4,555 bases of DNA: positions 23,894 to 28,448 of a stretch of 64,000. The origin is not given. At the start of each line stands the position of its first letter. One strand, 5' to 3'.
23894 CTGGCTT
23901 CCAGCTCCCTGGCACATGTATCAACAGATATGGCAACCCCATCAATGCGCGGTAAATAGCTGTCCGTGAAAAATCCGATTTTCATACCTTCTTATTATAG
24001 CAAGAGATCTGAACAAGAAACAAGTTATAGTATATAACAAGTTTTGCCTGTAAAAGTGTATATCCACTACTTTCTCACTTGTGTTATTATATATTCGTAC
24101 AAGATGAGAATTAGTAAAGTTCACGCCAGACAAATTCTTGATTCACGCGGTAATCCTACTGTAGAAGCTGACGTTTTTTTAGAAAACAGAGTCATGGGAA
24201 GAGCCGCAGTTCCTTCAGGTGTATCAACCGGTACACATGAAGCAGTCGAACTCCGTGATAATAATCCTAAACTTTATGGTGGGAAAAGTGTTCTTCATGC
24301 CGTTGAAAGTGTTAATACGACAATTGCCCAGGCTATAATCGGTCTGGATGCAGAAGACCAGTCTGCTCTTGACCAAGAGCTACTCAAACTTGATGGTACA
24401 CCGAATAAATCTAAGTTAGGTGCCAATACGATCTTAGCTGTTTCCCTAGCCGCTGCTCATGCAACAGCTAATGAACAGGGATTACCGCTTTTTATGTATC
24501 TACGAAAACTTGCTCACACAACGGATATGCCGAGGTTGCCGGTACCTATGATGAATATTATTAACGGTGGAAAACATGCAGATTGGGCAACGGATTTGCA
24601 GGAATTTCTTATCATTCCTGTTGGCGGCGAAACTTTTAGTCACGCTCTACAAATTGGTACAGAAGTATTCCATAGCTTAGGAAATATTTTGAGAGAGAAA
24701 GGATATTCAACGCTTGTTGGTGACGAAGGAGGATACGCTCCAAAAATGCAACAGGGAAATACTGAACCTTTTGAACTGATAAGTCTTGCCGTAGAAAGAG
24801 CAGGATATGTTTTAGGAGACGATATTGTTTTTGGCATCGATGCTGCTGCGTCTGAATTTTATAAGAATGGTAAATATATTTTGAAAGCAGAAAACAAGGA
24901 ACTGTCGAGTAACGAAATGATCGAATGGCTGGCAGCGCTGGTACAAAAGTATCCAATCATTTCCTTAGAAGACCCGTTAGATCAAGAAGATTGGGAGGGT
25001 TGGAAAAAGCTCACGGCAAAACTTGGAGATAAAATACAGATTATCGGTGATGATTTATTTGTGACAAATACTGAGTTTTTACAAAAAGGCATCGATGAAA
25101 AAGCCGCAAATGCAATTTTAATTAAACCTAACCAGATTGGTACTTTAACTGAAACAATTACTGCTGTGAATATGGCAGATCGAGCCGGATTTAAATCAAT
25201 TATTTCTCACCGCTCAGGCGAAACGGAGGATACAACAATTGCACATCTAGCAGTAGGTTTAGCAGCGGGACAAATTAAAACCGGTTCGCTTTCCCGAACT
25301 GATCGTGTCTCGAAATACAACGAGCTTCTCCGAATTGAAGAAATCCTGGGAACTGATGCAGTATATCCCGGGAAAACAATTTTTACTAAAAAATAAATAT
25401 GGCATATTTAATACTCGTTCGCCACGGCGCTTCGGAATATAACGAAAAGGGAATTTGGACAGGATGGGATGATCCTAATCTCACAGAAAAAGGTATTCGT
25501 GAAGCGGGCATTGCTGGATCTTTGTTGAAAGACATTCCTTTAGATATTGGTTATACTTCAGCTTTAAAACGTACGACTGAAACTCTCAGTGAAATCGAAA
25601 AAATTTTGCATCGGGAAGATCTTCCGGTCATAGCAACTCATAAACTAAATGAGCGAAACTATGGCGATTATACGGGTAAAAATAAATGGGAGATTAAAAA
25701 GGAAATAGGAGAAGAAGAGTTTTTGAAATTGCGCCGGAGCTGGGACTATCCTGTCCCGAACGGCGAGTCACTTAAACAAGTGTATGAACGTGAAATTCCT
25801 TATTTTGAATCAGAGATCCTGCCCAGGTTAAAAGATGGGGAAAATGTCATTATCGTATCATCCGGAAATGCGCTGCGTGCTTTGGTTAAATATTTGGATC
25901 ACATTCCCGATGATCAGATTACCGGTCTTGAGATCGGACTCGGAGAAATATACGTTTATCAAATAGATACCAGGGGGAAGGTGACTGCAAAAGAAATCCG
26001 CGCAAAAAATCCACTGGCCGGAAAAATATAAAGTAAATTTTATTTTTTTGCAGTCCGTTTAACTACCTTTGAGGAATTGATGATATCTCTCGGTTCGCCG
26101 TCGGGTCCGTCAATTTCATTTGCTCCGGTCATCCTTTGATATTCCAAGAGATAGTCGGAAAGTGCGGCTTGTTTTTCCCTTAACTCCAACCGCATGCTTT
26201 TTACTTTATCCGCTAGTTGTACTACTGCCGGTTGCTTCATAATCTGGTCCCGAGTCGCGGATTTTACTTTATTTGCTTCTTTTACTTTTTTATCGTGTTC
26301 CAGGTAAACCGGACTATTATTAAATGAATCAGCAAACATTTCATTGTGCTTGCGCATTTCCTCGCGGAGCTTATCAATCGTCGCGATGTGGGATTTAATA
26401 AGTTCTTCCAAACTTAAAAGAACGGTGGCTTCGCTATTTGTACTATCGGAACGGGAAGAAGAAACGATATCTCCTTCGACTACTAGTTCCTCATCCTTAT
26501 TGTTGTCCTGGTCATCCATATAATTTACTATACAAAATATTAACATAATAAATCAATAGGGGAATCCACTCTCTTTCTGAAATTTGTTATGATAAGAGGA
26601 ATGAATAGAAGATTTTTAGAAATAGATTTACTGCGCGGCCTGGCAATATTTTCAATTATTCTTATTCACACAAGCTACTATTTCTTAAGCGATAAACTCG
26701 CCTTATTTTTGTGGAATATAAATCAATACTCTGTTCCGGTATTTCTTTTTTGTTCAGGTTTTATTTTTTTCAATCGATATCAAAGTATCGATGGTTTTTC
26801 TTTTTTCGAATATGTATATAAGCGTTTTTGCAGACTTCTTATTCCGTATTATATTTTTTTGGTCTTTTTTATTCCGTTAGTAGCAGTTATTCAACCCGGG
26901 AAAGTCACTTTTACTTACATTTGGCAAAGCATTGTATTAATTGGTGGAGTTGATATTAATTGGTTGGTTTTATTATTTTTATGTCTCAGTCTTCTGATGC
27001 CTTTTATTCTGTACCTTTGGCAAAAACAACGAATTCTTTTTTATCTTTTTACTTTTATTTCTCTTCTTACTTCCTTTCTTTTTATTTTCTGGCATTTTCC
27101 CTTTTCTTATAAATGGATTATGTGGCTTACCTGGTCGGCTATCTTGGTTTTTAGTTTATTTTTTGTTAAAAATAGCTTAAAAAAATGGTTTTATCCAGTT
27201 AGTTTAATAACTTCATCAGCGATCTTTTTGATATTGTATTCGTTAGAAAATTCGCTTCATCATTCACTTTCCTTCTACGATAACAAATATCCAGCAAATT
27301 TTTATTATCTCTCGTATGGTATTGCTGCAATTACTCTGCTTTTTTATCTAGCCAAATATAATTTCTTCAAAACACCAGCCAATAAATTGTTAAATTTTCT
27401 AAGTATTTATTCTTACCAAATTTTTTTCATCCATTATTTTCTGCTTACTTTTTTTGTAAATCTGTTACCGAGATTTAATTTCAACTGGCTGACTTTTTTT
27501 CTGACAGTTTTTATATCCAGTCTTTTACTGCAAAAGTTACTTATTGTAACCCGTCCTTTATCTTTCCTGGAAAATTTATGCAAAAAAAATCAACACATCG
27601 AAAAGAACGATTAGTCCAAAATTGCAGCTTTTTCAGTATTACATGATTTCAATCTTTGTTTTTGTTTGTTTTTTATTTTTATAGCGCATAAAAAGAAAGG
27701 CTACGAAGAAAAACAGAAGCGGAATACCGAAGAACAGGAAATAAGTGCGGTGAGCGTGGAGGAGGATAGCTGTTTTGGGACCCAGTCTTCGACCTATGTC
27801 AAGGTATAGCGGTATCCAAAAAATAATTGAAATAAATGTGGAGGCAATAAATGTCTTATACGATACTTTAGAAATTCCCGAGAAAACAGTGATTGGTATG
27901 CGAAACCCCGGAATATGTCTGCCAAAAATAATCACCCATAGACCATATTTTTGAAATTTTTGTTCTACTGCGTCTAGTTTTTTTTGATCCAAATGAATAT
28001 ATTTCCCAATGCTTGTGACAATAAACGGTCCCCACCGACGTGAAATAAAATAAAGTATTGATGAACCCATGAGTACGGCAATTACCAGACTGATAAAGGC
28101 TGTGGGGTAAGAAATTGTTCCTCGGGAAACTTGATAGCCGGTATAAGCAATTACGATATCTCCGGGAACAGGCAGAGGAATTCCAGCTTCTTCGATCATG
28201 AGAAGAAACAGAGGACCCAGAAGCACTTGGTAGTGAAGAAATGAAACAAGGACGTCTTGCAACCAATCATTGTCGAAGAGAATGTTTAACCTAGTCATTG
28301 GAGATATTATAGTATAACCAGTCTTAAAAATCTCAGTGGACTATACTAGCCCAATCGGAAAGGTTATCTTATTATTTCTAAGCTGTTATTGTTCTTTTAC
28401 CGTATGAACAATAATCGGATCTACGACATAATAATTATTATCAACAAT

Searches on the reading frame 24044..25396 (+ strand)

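Call 46: search_protein_families(library=pfam, proteins=[window:24044-25396:+], max_evalue=0.0001)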
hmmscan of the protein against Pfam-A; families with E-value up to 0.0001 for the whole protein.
window:24044-25396:+ (450 aa): 4 families
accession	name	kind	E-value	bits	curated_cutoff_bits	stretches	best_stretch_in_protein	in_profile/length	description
PF00113.28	Enolase_C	-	7.2e-120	400.2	21.5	1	165-448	4-294/296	Enolase, C-terminal TIM barrel domain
PF03952.21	Enolase_N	-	2.7e-56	189.8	35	1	23-153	1-131/131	Enolase, N-terminal domain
PF13378.12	MR_MLE_C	-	1.4e-09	38.5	29.4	1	284-416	52-179/219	Enolase C-terminal domain-like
PF07476.17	MAAL_C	-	2.5e-07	30.6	27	1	291-410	91-218/249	Methylaspartate ammonia-lyase C-terminus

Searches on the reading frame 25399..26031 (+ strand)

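Call 46: search_protein_families(library=pfam, proteins=[window:25399-26031:+], max_evalue=0.0001)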
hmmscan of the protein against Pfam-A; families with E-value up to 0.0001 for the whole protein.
window:25399-26031:+ (210 aa): 1 family
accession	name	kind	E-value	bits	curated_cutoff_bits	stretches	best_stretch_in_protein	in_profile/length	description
PF00300.27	His_Phos_1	-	1.9e-40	139.1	21.7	1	4-195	1-187/194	Histidine phosphatase superfamily (branch 1)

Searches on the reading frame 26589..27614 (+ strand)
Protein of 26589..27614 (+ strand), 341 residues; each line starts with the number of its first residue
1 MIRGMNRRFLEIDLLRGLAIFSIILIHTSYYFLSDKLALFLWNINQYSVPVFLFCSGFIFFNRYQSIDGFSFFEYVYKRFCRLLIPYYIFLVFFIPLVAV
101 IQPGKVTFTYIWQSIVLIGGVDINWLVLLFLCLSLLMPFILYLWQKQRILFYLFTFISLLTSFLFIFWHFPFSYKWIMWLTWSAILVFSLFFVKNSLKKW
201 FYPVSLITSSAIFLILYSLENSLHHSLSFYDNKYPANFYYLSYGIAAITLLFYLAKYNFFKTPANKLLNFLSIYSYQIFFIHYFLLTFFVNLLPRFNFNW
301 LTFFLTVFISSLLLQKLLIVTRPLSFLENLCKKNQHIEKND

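Call 46: search_protein_families(library=pfam, proteins=[window:26589-27614:+], max_evalue=0.0001)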
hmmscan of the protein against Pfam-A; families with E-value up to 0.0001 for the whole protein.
window:26589-27614:+ (341 aa): 1 family
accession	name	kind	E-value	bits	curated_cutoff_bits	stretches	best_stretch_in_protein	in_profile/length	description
PF01757.29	Acyl_transf_3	-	4.2e-25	88.9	31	1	11-313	3-319/326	Acyltransferase domain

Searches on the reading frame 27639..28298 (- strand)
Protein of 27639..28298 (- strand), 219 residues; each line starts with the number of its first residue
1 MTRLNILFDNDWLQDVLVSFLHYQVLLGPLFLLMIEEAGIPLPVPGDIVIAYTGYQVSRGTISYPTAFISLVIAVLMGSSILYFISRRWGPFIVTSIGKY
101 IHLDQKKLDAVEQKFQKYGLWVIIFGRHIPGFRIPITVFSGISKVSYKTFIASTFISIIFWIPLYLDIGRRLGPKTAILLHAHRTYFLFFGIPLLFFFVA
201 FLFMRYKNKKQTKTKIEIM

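Call 46: search_protein_families(library=pfam, proteins=[window:27639-28298:-], max_evalue=0.0001)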
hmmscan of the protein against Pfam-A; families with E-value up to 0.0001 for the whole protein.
window:27639-28298:- (219 aa): 1 family
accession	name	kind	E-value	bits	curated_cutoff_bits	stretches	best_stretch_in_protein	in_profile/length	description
PF09335.16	VTT_dom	-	1.2e-19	71.4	33.9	1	44-169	1-121/123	VTT domain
